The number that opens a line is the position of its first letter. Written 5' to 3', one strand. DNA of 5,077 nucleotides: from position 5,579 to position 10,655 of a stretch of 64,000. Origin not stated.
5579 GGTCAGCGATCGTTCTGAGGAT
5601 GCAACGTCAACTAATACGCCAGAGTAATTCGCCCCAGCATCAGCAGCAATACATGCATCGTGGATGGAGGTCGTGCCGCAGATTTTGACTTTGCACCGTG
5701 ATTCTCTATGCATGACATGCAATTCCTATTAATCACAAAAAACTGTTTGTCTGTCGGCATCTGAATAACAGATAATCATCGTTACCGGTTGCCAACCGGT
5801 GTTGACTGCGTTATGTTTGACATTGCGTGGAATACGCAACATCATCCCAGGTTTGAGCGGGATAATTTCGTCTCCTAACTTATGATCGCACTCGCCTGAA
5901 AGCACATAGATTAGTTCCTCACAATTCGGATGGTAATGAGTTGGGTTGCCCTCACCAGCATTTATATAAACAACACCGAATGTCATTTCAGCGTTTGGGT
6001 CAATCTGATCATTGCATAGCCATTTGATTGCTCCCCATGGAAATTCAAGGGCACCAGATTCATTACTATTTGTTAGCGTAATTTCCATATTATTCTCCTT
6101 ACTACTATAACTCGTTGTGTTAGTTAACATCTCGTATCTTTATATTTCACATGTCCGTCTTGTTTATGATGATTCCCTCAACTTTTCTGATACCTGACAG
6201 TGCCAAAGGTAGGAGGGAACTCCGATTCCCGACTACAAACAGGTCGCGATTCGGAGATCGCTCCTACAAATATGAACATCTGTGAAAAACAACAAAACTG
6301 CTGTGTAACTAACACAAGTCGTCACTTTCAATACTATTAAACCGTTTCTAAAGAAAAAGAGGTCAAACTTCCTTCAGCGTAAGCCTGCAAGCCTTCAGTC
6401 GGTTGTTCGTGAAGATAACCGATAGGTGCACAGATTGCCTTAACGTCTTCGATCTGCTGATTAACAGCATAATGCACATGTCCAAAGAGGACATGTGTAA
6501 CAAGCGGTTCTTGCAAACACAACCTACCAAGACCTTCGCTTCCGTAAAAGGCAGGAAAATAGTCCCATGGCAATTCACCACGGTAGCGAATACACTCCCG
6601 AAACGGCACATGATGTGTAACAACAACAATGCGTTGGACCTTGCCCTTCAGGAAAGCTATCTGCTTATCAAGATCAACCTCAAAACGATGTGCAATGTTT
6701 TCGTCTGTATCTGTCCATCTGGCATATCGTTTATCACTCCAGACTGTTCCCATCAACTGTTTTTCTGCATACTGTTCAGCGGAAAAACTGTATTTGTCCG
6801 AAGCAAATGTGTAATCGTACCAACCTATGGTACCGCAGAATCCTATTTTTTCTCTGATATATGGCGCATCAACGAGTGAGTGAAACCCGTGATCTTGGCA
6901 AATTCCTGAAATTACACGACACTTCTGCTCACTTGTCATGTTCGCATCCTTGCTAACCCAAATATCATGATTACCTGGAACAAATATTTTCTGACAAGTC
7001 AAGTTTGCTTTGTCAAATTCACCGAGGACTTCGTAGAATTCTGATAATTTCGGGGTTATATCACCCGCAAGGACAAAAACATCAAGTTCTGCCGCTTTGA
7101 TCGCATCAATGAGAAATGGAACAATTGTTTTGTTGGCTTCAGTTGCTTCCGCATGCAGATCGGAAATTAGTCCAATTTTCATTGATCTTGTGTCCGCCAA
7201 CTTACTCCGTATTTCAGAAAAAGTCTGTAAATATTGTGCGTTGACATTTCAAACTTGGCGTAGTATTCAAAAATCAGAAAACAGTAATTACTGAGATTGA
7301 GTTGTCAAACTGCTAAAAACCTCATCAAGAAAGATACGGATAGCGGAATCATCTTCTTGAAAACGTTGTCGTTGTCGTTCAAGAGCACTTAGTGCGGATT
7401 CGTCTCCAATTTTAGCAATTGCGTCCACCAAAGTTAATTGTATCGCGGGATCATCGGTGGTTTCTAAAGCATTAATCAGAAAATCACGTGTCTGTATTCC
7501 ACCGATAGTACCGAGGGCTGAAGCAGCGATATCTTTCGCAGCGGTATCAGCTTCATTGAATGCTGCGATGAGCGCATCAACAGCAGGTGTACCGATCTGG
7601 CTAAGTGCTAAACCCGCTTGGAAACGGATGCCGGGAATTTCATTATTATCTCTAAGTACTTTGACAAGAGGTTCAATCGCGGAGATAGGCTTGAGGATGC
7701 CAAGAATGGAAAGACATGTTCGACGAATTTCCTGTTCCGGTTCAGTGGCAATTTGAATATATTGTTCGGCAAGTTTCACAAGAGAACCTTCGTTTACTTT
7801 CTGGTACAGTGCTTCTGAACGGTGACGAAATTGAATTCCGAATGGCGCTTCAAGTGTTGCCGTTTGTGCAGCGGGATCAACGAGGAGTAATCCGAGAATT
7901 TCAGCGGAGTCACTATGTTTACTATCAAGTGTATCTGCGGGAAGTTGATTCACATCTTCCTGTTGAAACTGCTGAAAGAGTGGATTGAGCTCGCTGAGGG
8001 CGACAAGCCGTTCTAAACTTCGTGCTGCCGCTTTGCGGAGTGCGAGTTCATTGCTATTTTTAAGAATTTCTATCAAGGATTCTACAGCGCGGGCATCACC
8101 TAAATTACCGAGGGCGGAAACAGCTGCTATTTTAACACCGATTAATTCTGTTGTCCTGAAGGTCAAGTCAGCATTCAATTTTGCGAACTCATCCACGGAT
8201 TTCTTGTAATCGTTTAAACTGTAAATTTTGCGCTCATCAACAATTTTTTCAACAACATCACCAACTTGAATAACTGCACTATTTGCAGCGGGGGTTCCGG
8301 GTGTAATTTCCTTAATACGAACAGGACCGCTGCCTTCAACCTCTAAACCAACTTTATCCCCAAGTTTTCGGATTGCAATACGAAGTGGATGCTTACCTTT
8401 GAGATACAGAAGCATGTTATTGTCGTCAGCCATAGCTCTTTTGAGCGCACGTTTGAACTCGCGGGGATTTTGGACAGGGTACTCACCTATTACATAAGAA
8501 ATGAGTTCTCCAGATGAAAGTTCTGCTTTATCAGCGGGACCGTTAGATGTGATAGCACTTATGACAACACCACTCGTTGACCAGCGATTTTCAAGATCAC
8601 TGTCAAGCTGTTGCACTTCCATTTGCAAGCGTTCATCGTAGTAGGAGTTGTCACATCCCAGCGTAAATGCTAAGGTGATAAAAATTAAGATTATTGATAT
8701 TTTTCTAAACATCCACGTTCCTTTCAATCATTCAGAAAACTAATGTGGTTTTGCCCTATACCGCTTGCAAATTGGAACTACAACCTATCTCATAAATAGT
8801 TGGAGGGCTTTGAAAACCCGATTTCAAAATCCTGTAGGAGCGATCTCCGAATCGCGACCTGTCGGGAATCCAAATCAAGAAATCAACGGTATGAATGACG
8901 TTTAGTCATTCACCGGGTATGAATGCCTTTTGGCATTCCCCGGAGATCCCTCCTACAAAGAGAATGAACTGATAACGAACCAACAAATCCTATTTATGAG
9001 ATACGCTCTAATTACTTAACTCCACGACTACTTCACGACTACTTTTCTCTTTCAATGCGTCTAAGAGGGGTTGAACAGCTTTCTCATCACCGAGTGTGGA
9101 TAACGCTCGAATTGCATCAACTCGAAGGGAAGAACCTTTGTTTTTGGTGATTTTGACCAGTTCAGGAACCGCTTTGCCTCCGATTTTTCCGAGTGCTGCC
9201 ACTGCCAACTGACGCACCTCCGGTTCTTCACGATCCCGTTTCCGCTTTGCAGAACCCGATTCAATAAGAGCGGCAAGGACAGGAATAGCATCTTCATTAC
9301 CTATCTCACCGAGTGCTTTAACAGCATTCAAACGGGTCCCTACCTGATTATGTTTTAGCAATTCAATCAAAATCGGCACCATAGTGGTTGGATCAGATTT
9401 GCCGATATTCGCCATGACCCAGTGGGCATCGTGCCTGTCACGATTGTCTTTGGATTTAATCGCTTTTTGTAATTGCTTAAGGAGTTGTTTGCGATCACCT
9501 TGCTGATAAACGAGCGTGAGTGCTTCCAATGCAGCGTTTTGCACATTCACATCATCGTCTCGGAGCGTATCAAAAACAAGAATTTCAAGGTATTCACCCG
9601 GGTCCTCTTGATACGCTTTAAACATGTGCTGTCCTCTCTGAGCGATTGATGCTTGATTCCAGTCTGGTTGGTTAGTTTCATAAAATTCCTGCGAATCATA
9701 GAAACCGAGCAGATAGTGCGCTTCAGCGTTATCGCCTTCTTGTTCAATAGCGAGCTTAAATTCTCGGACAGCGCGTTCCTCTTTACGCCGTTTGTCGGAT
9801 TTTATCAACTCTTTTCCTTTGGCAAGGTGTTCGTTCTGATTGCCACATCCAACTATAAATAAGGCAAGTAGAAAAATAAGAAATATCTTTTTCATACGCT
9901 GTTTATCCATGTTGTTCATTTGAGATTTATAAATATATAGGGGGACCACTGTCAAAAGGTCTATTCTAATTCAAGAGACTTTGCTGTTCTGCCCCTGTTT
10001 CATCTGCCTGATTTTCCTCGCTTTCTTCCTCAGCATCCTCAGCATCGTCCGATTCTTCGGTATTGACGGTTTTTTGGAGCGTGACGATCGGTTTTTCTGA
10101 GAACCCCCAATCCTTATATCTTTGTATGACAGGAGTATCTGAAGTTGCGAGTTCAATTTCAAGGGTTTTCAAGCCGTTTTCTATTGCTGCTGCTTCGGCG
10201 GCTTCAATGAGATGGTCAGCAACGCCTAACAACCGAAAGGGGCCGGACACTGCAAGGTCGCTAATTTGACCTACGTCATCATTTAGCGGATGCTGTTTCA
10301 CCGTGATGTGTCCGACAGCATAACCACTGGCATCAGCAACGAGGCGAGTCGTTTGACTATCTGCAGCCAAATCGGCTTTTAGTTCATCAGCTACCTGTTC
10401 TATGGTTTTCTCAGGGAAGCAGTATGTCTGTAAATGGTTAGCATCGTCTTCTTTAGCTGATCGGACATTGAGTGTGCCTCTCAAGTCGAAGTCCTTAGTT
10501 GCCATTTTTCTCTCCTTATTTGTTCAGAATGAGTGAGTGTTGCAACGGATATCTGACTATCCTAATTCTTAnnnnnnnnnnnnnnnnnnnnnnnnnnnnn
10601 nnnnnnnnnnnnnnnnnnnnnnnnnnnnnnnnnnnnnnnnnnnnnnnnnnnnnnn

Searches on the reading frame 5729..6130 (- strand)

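Call 92: search_protein_families(library=pfam, proteins=[window:5729-6130:-], max_evalue=0.0001)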
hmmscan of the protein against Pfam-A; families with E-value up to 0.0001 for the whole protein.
window:5729-6130:- (133 aa): 3 families
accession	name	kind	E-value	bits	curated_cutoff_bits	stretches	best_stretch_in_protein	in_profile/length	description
PF07883.17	Cupin_2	-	1.4e-16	60.4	27.2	1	53-119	2-67/70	Cupin domain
PF00190.28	Cupin_1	-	5.9e-08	32.9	22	1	57-130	41-121/151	Cupin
PF02311.25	AraC_binding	-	3e-05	24.2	21.1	1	63-115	17-68/135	AraC-like ligand binding domain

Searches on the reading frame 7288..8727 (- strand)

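Call 92: search_protein_families(library=pfam, proteins=[window:7288-8727:-], max_evalue=0.0001)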
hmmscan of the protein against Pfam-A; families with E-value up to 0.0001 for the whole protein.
window:7288-8727:- (479 aa): 5 families
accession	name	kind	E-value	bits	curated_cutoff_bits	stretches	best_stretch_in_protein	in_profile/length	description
PF13646.12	HEAT_2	-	7.8e-26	90.6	27.7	3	324-405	5-87/88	HEAT repeats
PF03130.22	HEAT_PBS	-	3.5e-16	58.3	20.9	1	198-223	1-26/27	PBS lyase HEAT-like repeat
PF13180.12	PDZ_2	-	2.7e-08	34.4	27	0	47-116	12-75/80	PDZ domain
PF00595.29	PDZ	-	4.3e-06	27.4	23.2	0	122-162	8-52/81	PDZ domain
PF01347.28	Vitellogenin_N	-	8.9e-05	21.7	24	0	147-243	427-525/590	Lipoprotein amino terminal region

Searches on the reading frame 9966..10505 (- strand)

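Call 92: search_protein_families(library=pfam, proteins=[window:9966-10505:-], max_evalue=0.0001)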
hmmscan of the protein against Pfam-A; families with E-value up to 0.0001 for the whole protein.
window:9966-10505:- (179 aa): 3 families
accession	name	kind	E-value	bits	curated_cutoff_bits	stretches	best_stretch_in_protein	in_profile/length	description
PF00583.31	Acetyltransf_1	-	5.6e-11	43.2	20.7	1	34-135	17-116/116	Acetyltransferase (GNAT) family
PF13673.13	Acetyltransf_10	-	1.2e-07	32.2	23.6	1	27-136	10-108/128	Acetyltransferase (GNAT) domain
PF13508.13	Acetyltransf_7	-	4.5e-05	24.2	27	1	55-136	6-83/84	Acetyltransferase (GNAT) domain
